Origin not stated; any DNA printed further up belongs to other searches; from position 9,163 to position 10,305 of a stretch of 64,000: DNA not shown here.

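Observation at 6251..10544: Translationally coupled operon: PAS sensor, MBL-fold hydrolase, and cyclase::STAND-ATPase::TPR protein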

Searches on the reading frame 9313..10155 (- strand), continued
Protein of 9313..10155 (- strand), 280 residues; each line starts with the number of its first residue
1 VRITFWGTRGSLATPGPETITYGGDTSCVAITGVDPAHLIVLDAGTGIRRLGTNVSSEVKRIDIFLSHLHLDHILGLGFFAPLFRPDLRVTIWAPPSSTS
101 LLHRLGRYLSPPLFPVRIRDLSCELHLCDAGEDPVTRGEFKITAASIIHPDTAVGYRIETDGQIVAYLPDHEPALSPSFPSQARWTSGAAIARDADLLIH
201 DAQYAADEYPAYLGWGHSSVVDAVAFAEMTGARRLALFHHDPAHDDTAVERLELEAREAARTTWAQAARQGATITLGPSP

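Call 72: search_protein_families(library=ncbifam, alignment_id=A1, max_evalue=0.001)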
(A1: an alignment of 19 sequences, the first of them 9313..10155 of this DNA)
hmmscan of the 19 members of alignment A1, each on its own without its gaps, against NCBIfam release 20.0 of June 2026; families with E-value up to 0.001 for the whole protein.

A. member 1, window:9313-10155:- (280 aa): 10 families
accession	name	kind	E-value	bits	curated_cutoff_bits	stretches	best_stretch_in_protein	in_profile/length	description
TIGR02651.1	RNase_Z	equivalog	1.1e-20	73.9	292.95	2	34-161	26-150/302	ribonuclease Z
NF000801.0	PRK00055.1-3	equivalog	6.1e-17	61.6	252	2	2-161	3-155/307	ribonuclease Z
NF041851.1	cyc_nuc_deg_phdiest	equivalog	2.5e-15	56.5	400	1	1-249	1-230/253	cyclic nucleotide-degrading phosphodiesterase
NF002558.0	PRK02126.1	subfamily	6.4e-12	45.1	315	2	40-108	30-97/345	ribonuclease Z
NF000800.0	PRK00055.1-1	equivalog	4.8e-10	38.9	398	1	188-259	219-290/305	ribonuclease Z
NF000805.0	PRK00055.2-3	equivalog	1.3e-07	31.2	416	0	189-262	216-287/307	ribonuclease Z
TIGR02649.1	true_RNase_BN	exception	7.2e-07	28.5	563.7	0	41-160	35-151/304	ribonuclease BN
TIGR03307.1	PhnP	equivalog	1.7e-06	27.6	272.25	1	134-171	126-163/249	phosphonate metabolism protein PhnP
NF041257.1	GntH_guanitoxin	equivalog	1.5e-05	24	333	0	1-77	13-84/374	guanitoxin biosynthesis MBL fold metallo-hydrolase GntH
NF000804.0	PRK00055.2-1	equivalog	0.0006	19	402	0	42-159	36-151/306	ribonuclease Z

B. families by the number of members that match (of 19 scanned): 13 families
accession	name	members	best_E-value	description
TIGR02651.1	RNase_Z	19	3.5e-24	ribonuclease Z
NF000801.0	PRK00055.1-3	19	1.2e-21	ribonuclease Z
NF002558.0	PRK02126.1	19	2.5e-18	ribonuclease Z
NF041851.1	cyc_nuc_deg_phdiest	19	1e-16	cyclic nucleotide-degrading phosphodiesterase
NF000800.0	PRK00055.1-1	19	1.8e-11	ribonuclease Z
TIGR03307.1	PhnP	19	3.5e-10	phosphonate metabolism protein PhnP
NF000805.0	PRK00055.2-3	19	1.9e-09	ribonuclease Z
TIGR02649.1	true_RNase_BN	18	1.7e-08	ribonuclease BN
NF041257.1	GntH_guanitoxin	17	3.5e-08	guanitoxin biosynthesis MBL fold metallo-hydrolase GntH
NF000806.0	PRK00055.2-4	8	4e-07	ribonuclease Z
NF002553.0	PRK02113.1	4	7.8e-06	MBL fold metallo-hydrolase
NF038231.1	MBL_Geo_Pelo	3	1.1e-05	GPMC system MBL fold metallohydrolase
NF000804.0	PRK00055.2-1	2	0.00018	ribonuclease Z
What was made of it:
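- On Atypical class-II PDE (Rv1339/YhfI/CpdA): The best E-value among the 19 family members is 1e-16 (call 72).
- It makes a full-length match to NCBIfam cyclic-nucleotide PDE in all 19 family members tested, though sub-threshold (call 72).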

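Call 78: search_protein_families(library=pfam, proteins=[L084:6633-8084:+, L083:10887-12380:-, L085:13542-15068:+, L084:8030-9442:-, L005:12964-16482:+, L009:14454-18095:+, L011:5753-6976:-, L025:9145-9573:+], max_evalue=0.001)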
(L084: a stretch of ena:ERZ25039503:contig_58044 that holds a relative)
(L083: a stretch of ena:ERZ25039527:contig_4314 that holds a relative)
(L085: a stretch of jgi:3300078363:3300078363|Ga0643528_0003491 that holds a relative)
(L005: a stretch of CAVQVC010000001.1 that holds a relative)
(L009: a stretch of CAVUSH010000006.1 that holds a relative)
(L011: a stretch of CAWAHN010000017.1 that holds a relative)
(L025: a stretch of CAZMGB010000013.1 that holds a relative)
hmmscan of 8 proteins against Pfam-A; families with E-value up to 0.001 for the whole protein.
L084:6633-8084:+ (483 aa): 1 family
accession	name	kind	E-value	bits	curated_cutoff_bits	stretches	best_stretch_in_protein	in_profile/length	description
PF00211.25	Guanylate_cyc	-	2.2e-19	70.2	21.9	1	299-459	5-172/183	Adenylate and Guanylate cyclase catalytic domain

L083:10887-12380:- (497 aa): 1 family
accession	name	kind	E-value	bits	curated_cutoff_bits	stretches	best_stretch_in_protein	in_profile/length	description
PF00211.25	Guanylate_cyc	-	2.7e-17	63.4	21.9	1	298-435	6-153/183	Adenylate and Guanylate cyclase catalytic domain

L085:13542-15068:+ (508 aa): 0 families

L084:8030-9442:- (470 aa): 12 families
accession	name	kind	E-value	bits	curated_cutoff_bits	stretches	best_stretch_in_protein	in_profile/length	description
PF07992.20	Pyr_redox_2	-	3.9e-58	197.6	26.1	1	4-324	1-291/291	Pyridine nucleotide-disulphide oxidoreductase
PF02852.28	Pyr_redox_dim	-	3.9e-27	95.1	25.3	1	345-452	2-109/110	Pyridine nucleotide-disulphide oxidoreductase, dimerisation domain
PF00070.33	Pyr_redox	-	1.5e-20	73.9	22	1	177-253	2-80/82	Pyridine nucleotide-disulphide oxidoreductase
PF13738.12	Pyr_redox_3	-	4.3e-15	56.2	30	1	132-308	120-305/305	Pyridine nucleotide-disulphide oxidoreductase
PF03486.20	HI0933_like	-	9.1e-09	35.5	50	0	5-41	2-38/244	HI0933-like protein Rossmann domain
PF00890.30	FAD_binding_2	-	2.6e-08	33.9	20.4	1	5-48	1-44/414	FAD binding domain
PF12831.13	FAD_oxidored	-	1.8e-07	31.3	27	1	5-64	1-60/416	FAD dependent oxidoreductase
PF01134.28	GIDA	-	6.8e-07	29.1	22.1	0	177-210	2-29/391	Glucose inhibited division protein A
PF01494.25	FAD_binding_3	-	8.3e-06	25.7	22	0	178-210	5-37/349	FAD binding domain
PF13450.12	NAD_binding_8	-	5.1e-05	23.9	21.9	0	8-40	1-33/68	NAD(P)-binding Rossmann-like domain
PF01262.27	AlaDh_PNT_C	-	0.00013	21.9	23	0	174-217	28-71/214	Alanine dehydrogenase/PNT, C-terminal domain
PF02737.24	3HCDH_N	-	0.00021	21.7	22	0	178-222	3-47/180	3-hydroxyacyl-CoA dehydrogenase, NAD binding domain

L005:12964-16482:+ (1172 aa): 12 families
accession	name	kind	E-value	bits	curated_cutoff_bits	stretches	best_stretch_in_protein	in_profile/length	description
PF13191.12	AAA_16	-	2.4e-30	106.7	32.6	1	290-475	1-166/167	AAA ATPase domain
PF00211.25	Guanylate_cyc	-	8.2e-27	94.4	21.9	1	90-262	7-174/183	Adenylate and Guanylate cyclase catalytic domain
PF13424.12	TPR_12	-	2.2e-21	76.3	30.1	3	907-967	9-71/77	Tetratricopeptide repeat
PF12773.13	DZR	-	2.1e-10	41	27.3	1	5-48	1-45/45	Double zinc ribbon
PF00515.34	TPR_1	-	2.2e-09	37.2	27.8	0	985-1008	3-26/34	Tetratricopeptide repeat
PF07719.23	TPR_2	-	4.2e-09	36.3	27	0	986-1007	4-25/34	Tetratricopeptide repeat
PF17874.7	TPR_MalT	-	5.4e-09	36.2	45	1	982-1141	39-192/336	MalT-like TPR region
PF13176.12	TPR_7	-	1.4e-07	31.4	27.9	0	987-1008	3-24/36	Tetratricopeptide repeat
PF13240.11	Zn_Ribbon_1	-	2.9e-06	27.3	25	1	5-26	2-23/23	zinc-ribbon domain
PF13181.12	TPR_8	-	0.00011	22.5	25.7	0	985-1007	3-25/34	Tetratricopeptide repeat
PF13401.12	AAA_22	-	0.00031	21.5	27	0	313-467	5-110/130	AAA domain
PF13248.11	Zn_ribbon_3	-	0.00056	19.7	27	0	4-26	4-26/26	zinc-ribbon domain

L009:14454-18095:+ (1213 aa): 3 families
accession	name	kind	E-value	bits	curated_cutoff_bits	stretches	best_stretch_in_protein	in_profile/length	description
PF13191.12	AAA_16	-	9.5e-33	114.5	32.6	1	9-187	1-167/167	AAA ATPase domain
PF00196.25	GerE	-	4e-12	46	23.5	1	976-1030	3-57/57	Bacterial regulatory proteins, luxR family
PF00211.25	Guanylate_cyc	-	1.6e-05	25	21.9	1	1055-1184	10-153/183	Adenylate and Guanylate cyclase catalytic domain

L011:5753-6976:- (407 aa): 4 families
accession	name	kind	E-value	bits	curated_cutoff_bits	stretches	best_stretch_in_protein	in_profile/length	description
PF13185.12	GAF_2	-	6.2e-22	78.7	28.6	1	40-180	3-135/136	GAF domain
PF01590.32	GAF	-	1.2e-20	74.9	22.4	1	40-180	1-133/133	GAF domain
PF00211.25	Guanylate_cyc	-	2.1e-13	50.7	21.9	1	222-373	7-154/183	Adenylate and Guanylate cyclase catalytic domain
PF13492.12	GAF_3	-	8.9e-09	36.3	27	1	40-180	1-127/129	GAF domain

L025:9145-9573:+ (142 aa): 1 family
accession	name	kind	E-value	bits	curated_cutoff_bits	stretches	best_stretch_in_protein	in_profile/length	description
PF00027.35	cNMP_binding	-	1.5e-23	83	27.5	1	31-117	2-88/89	Cyclic nucleotide-binding domain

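Call 79: search_protein_families(library=pfam, proteins=[L017:8146-8535:+, L019:8182-8574:+, L022:12602-13558:+, L022:7190-7831:+, L031:985-1701:+, L035:5704-6501:+, L025:6528-7247:+, L054:7762-8502:+, L053:4375-4806:-, L022:17315-17980:-], max_evalue=0.001)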
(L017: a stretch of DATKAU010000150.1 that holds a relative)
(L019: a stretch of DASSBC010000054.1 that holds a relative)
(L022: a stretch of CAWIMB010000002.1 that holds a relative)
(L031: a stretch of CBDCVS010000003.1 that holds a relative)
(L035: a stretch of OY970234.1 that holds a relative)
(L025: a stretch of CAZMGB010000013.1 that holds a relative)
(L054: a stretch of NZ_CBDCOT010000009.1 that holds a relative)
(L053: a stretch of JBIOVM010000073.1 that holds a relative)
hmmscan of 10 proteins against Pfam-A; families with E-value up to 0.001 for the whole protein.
L017:8146-8535:+ (129 aa): 1 family
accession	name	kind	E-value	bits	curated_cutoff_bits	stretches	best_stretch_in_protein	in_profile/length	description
PF00072.30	Response_reg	-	4.8e-25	88.3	30.2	1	12-123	1-110/111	Response regulator receiver domain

L019:8182-8574:+ (130 aa): 1 family
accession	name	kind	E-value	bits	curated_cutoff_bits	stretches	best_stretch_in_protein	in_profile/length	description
PF00072.30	Response_reg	-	7e-27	94.2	30.2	1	8-120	1-111/111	Response regulator receiver domain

L022:12602-13558:+ (318 aa): 2 families
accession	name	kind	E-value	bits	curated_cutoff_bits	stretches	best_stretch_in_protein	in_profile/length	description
PF00486.34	Trans_reg_C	-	3.7e-21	75.4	26.2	1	242-316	4-77/77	Transcriptional regulatory protein, C terminal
PF00072.30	Response_reg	-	1.5e-07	32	30.2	1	98-194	1-98/111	Response regulator receiver domain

L022:7190-7831:+ (213 aa): 1 family
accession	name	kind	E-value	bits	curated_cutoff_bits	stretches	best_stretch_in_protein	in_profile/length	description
PF00072.30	Response_reg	-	3.3e-18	66.3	30.2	1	63-176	1-109/111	Response regulator receiver domain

L031:985-1701:+ (238 aa): 3 families
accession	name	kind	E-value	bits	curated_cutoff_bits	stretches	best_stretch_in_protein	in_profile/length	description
PF00072.30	Response_reg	-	3.9e-31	107.9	30.2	1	7-117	1-111/111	Response regulator receiver domain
PF00486.34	Trans_reg_C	-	1.8e-24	86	26.2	1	154-230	1-77/77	Transcriptional regulatory protein, C terminal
PF06490.17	FleQ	-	0.00027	21.7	22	1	6-91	1-83/108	Flagellar regulatory protein FleQ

L035:5704-6501:+ (265 aa): 3 families
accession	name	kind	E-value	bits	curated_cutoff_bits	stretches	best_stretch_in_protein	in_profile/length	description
PF00072.30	Response_reg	-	1e-30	106.6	30.2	1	32-140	1-110/111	Response regulator receiver domain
PF00486.34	Trans_reg_C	-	3.8e-30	104.2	26.2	1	183-259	1-77/77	Transcriptional regulatory protein, C terminal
PF23198.2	PDE8A_N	-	4.2e-07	30.4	29.6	1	32-107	13-92/147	PDE8A-like, N-terminal domain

L025:6528-7247:+ (239 aa): 2 families
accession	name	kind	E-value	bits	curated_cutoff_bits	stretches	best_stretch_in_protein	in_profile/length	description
PF00072.30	Response_reg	-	6.7e-30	104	30.2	1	19-128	1-110/111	Response regulator receiver domain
PF00486.34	Trans_reg_C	-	3.6e-29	101.1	26.2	1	162-237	1-77/77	Transcriptional regulatory protein, C terminal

L054:7762-8502:+ (246 aa): 3 families
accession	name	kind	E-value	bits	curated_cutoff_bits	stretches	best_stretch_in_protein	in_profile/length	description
PF00072.30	Response_reg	-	8.7e-29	100.4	30.2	1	24-134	1-110/111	Response regulator receiver domain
PF00486.34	Trans_reg_C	-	3.7e-21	75.4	26.2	1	170-244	2-77/77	Transcriptional regulatory protein, C terminal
PF21695.3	GlnR_1st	-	0.00072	19.9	27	0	24-101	3-76/111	Transcription regulator GlnR, N-terminal domain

L053:4375-4806:- (143 aa): 1 family
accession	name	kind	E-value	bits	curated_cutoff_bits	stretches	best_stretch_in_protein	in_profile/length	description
PF00072.30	Response_reg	-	1.5e-14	54.6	30.2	1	23-130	1-108/111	Response regulator receiver domain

L022:17315-17980:- (221 aa): 2 families
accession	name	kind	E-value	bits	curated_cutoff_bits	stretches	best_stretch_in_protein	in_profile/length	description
PF00072.30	Response_reg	-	1.5e-27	96.4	30.2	1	2-110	2-111/111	Response regulator receiver domain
PF00486.34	Trans_reg_C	-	1.6e-23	83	26.2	1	144-219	3-77/77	Transcriptional regulatory protein, C terminal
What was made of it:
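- Tried and rejected: The response regulators checked in call 79 are ordinary OmpR-type or single-domain REC proteins.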
